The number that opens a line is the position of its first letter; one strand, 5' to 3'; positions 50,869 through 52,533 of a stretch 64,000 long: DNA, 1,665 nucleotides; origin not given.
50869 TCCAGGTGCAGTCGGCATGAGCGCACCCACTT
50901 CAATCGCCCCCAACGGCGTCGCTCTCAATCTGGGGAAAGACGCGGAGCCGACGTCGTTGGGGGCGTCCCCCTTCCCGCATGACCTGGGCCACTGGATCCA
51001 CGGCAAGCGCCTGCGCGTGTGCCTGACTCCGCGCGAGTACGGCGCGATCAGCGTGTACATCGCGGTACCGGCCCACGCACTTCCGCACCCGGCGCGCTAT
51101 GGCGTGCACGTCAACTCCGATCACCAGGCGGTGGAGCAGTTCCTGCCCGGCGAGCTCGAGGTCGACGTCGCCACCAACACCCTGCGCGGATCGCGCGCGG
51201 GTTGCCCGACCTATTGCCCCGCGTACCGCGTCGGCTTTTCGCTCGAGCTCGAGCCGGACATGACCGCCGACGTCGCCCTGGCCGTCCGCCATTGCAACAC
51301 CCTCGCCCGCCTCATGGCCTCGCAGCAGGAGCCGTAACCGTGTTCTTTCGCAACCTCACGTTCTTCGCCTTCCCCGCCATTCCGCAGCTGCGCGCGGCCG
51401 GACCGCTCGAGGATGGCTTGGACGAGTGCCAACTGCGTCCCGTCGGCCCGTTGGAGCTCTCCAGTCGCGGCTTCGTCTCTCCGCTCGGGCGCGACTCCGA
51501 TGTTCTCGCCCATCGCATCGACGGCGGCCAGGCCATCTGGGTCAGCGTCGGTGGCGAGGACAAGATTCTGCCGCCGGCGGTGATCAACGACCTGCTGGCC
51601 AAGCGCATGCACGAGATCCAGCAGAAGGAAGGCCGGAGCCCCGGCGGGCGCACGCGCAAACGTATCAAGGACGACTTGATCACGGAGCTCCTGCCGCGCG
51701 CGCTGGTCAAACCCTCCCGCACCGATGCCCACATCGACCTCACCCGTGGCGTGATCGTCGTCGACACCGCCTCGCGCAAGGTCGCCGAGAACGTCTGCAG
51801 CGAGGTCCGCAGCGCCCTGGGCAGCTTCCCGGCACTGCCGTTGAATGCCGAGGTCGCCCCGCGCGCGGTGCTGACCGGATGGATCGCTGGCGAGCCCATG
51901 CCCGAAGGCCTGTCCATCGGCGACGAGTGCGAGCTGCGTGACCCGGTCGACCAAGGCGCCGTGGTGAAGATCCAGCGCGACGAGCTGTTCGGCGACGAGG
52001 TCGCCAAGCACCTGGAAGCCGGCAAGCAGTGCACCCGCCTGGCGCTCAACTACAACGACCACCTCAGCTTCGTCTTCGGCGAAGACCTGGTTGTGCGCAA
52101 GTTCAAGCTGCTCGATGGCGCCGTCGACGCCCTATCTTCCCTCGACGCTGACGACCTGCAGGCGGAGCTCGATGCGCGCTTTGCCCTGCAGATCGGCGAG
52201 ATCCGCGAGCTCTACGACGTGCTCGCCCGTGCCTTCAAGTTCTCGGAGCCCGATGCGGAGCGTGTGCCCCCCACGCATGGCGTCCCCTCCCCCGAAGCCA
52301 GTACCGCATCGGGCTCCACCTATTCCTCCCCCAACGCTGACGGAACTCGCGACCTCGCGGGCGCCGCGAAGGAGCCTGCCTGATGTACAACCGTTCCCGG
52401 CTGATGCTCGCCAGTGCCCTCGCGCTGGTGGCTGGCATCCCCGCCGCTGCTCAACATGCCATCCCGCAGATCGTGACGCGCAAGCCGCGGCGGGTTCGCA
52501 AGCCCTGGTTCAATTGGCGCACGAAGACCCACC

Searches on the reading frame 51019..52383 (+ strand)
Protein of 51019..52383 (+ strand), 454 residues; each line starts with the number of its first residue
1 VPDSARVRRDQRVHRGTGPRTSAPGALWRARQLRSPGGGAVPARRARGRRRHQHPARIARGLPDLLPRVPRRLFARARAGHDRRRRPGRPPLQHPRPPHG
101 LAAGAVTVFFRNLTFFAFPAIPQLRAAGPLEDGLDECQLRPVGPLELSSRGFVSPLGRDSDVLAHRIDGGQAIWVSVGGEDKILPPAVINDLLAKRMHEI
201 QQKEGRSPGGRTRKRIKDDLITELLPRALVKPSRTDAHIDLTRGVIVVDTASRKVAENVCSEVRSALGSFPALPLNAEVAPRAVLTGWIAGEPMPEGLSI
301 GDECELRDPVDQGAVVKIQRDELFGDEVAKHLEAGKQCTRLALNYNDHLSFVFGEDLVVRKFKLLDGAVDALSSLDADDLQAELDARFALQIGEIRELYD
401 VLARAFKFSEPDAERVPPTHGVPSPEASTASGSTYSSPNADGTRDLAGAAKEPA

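Call 79: search_protein_families(library=pfam, proteins=[window:51019-52383:+], max_evalue=0.001)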
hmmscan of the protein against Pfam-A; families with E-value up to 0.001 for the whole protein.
window:51019-52383:+ (454 aa): 1 family
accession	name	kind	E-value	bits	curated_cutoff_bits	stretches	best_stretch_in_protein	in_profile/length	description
PF04381.17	RdgC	-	3.1e-87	293.1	25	1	109-407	2-296/298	Putative exonuclease, RdgC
